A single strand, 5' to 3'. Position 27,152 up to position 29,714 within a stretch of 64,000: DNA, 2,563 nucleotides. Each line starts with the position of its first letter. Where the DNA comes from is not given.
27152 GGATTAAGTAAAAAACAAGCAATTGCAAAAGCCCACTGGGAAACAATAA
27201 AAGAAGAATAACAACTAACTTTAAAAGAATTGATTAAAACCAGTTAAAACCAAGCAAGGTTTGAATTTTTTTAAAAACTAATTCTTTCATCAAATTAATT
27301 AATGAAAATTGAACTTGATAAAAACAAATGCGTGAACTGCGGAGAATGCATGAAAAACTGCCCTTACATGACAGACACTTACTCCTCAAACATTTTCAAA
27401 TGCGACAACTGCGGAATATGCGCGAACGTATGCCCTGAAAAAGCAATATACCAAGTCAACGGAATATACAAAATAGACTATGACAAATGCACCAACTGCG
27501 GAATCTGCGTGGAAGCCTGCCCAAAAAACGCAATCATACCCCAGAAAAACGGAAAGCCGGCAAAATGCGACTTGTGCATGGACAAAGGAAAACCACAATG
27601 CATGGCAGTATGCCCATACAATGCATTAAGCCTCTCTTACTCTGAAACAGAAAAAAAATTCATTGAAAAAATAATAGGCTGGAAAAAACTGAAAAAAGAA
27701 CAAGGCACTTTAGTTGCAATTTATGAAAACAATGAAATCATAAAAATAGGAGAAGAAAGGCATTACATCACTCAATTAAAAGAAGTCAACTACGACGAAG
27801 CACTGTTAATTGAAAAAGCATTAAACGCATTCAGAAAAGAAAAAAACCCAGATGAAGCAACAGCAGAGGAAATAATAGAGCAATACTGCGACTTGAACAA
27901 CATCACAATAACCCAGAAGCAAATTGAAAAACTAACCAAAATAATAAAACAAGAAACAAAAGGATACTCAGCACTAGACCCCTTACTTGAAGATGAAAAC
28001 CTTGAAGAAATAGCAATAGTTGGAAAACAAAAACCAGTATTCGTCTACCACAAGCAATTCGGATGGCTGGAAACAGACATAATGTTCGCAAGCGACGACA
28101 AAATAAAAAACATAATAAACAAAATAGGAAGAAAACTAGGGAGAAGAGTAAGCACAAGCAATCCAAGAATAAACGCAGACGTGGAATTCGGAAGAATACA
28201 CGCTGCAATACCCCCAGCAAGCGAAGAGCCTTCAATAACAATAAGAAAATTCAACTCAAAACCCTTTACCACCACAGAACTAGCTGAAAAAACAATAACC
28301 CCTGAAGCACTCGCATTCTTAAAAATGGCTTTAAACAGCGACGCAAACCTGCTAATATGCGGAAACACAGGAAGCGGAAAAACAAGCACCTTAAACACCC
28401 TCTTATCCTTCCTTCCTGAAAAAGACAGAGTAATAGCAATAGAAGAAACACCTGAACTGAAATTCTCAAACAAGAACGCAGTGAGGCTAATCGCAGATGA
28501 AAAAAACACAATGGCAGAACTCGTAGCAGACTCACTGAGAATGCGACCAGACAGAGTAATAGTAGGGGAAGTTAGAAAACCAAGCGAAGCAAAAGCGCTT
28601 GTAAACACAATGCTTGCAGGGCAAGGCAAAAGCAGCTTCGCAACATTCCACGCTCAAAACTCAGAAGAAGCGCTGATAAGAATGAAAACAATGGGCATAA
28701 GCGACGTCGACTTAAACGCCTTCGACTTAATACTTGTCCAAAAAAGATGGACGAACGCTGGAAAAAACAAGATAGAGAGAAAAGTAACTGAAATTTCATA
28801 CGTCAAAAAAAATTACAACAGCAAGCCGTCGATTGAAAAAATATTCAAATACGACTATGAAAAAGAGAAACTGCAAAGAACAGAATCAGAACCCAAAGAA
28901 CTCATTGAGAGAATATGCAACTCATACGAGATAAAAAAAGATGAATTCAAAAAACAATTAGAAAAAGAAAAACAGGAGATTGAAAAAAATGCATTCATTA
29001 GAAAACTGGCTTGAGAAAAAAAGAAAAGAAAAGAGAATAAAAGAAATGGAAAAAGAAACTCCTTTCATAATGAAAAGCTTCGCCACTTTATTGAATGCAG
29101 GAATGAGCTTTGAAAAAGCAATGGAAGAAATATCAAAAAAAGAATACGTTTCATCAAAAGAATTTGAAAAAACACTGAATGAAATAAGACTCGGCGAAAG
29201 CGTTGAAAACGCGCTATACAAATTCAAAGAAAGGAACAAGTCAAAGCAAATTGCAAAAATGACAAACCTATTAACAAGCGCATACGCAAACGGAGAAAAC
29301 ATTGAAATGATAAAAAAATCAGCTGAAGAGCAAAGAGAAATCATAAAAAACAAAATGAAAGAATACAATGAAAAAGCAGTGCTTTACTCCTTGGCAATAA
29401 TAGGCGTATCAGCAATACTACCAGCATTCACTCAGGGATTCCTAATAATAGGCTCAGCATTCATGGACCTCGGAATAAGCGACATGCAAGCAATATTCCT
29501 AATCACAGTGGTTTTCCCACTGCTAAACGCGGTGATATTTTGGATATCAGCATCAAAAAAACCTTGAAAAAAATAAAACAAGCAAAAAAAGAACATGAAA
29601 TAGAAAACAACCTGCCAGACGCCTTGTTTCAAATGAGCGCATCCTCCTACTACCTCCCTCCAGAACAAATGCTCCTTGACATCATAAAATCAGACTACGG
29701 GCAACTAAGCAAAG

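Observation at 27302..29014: Poly-ferredoxin domain fused to a type IV pilus/archaellum-family motor ATPase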

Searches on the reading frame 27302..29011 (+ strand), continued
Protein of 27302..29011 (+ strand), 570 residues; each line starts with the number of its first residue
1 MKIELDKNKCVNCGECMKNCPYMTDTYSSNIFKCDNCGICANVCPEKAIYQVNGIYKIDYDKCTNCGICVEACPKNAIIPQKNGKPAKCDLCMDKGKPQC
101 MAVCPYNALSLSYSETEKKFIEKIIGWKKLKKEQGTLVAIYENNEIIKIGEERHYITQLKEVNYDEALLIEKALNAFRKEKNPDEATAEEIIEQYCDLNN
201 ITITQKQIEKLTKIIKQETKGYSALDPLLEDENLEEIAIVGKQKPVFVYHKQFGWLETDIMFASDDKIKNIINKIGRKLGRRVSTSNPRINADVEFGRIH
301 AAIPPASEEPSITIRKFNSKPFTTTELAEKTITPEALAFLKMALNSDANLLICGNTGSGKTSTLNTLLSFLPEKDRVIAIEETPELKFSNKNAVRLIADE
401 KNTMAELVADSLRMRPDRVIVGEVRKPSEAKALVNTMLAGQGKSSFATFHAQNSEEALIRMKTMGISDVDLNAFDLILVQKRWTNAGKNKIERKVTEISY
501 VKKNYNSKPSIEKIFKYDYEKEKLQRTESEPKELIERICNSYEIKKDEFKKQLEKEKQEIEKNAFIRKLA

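Call 37: find_encoding_contigs(protein=P0063, flank=7000, max_places=1)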
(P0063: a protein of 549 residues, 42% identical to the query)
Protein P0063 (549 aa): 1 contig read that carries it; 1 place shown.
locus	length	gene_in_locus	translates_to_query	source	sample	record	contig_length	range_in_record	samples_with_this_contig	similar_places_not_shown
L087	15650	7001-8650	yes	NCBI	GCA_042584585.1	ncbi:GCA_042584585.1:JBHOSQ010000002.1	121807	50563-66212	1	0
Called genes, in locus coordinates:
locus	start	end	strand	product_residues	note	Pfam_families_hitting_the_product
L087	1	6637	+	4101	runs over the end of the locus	PF09294:Interfer-bind (faint), PF00054:Laminin_G_1 (faint), PF00354:Pentaxin (faint), PF02210:Laminin_G_2 (faint), PF02973:Sialidase (faint), PF07953:Toxin_R_bind_N (faint), PF13385:Laminin_G_3, PF10102:DUF2341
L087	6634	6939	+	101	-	PF02643:DUF192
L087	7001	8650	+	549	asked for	PF13187:Fer4_9 (faint), PF12838:Fer4_7 (weak), PF13247:Fer4_11, PF25160:LdpA_Fe-S-bd (weak), PF00037:Fer4, PF12837:Fer4_6 (weak), PF00437:T2SSE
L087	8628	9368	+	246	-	PF00482:T2SSF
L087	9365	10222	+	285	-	PF00482:T2SSF (weak)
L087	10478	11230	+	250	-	PF09754:PAC2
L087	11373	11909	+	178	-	PF01613:Flavin_Reduct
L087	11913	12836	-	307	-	PF01916:DS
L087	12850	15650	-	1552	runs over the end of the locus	-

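Call 40: find_encoding_contigs(protein=P0027, flank=6000, max_places=1)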
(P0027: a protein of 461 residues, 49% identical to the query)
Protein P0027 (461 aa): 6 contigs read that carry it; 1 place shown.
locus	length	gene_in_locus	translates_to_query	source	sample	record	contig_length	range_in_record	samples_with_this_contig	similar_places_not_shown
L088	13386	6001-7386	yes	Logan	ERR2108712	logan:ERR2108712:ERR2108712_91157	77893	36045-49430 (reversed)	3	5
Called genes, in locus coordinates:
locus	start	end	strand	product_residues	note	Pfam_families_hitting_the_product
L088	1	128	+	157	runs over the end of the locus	-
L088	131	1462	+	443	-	-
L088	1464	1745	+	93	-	-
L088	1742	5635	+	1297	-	PF13385:Laminin_G_3, PF02973:Sialidase (faint), PF13385:Laminin_G_3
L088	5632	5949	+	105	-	PF02643:DUF192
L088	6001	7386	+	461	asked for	PF00437:T2SSE, PF27713:UCP018868 (weak)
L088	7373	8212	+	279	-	PF00482:T2SSF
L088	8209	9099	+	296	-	PF00482:T2SSF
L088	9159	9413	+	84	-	-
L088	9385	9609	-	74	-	-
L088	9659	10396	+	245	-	PF09754:PAC2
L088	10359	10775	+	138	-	PF04322:DUF473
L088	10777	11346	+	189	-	PF01613:Flavin_Reduct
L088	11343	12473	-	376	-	-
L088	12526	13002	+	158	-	-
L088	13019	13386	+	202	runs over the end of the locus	-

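Call 41: find_encoding_contigs(protein=P0117, flank=6000, max_places=1)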
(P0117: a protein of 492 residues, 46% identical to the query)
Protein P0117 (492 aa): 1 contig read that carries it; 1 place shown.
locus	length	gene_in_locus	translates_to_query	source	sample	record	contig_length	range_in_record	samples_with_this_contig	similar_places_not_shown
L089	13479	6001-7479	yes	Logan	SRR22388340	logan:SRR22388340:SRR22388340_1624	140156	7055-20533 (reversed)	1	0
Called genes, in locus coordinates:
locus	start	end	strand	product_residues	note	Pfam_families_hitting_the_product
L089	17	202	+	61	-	-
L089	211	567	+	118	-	PF02643:DUF192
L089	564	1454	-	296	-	PF04545:Sigma70_r4 (faint), PF08281:Sigma70_r4_2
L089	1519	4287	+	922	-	PF00690:Cation_ATPase_N, PF00122:E1-E2_ATPase, PF13246:Cation_ATPase, PF00702:Hydrolase, PF00689:Cation_ATPase_C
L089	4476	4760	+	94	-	PF24839:DUF7718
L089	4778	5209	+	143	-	PF25212:HVO_A0114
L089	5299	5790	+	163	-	-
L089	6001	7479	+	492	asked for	PF00437:T2SSE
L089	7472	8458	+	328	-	-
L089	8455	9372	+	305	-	PF00482:T2SSF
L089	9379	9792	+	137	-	PF10130:PIN_2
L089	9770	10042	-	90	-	PF26688:RHH_12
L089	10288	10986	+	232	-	PF09754:PAC2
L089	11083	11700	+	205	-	-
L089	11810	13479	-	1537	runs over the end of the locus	-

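Call 42: find_encoding_contigs(protein=P0096, flank=6000, max_places=1)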
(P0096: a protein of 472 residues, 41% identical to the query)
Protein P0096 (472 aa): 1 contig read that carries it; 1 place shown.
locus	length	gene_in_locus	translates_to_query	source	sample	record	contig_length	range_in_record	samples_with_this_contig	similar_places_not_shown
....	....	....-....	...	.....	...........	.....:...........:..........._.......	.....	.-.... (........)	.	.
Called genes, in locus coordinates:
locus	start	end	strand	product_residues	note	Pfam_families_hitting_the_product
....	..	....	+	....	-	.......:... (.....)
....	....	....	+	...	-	-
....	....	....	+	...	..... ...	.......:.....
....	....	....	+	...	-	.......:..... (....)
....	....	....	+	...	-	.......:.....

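Call 43: list_cluster_members(proteins=[P0001, P0004, P0017, P0021, P0022, P0027, P0037, P0063, P0100, P0050])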
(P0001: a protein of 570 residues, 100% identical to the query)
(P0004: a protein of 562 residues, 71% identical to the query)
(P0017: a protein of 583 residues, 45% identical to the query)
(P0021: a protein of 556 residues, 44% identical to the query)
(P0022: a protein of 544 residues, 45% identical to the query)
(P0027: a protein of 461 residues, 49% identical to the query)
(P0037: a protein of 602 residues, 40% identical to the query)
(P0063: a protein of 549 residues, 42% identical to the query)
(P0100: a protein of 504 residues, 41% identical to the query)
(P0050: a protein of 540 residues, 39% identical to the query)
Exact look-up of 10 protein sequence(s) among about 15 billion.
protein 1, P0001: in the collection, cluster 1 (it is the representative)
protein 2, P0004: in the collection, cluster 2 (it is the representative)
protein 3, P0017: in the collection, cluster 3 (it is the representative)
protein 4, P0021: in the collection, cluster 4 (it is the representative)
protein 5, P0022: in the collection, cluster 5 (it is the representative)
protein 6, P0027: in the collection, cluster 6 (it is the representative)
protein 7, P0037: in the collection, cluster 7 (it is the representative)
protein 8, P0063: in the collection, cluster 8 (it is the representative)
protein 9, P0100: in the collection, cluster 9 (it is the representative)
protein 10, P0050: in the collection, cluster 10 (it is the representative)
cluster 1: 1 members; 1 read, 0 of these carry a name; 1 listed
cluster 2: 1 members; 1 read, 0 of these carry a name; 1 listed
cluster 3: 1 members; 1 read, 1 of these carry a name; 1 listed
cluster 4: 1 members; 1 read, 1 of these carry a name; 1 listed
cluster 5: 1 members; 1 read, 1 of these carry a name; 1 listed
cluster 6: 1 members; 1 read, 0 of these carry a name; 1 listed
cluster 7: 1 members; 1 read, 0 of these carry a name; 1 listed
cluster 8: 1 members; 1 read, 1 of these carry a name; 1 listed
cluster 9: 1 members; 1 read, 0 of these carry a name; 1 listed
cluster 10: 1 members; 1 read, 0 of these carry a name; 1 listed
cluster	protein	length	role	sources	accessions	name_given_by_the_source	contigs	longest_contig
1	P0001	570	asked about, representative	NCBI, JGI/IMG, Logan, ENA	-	-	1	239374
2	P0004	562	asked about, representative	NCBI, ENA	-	-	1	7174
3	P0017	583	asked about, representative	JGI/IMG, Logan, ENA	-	Flp pilus assembly CpaF family ATPase/Fe-S-cluster-containing hydrogenase component 2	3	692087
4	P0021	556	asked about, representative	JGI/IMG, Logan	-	Flp pilus assembly CpaF family ATPase/Fe-S-cluster-containing hydrogenase component 2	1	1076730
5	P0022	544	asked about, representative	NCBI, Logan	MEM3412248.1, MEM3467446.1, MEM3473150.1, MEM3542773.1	MAG: ATPase, T2SS/T4P/T4SS family [archaeon]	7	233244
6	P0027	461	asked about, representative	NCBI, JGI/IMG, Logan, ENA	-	-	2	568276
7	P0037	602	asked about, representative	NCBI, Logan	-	-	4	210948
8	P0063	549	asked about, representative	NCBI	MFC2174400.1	ATPase, T2SS/T4P/T4SS family [archaeon]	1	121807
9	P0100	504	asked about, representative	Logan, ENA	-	-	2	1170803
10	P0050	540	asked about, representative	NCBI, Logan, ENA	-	-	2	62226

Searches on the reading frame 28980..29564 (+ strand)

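Call 3: search_protein_families(library=pfam, proteins=[window:28980-29564:+], max_evalue=0.01)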
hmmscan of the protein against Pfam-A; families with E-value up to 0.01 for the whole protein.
window:28980-29564:+ (195 aa): 3 families
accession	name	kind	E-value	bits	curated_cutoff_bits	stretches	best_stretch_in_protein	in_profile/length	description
PF00482.28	T2SSF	-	3.6e-12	46.8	25.2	1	32-150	3-120/125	Type II secretion system (T2SS), protein F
PF17100.10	NACHT_N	-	0.0019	18.6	30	1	45-153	5-118/220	N-terminal domain of NWD NACHT-NTPase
PF12051.14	DUF3533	-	0.0084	15.5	27.6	0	38-162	99-227/380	Protein of unknown function (DUF3533)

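Call 4: search_protein_families(library=ncbifam, proteins=[window:28980-29564:+], max_evalue=0.01)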
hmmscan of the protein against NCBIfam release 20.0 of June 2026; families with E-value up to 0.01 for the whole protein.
window:28980-29564:+ (195 aa): 3 families
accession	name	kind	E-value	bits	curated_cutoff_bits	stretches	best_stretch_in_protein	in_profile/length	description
NF046075.1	UpsF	equivalog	3.5e-05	22.8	400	1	12-192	74-249/484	membrane pilin protein UpsF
NF007861.0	PRK10573.1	equivalog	0.0019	17.3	401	0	14-85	49-121/401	protein transport protein HofC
NF004705.1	PRK06041.1-3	equivalog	0.0075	15.3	400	1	14-159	234-387/465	archaellar assembly protein ArlJ/FlaJ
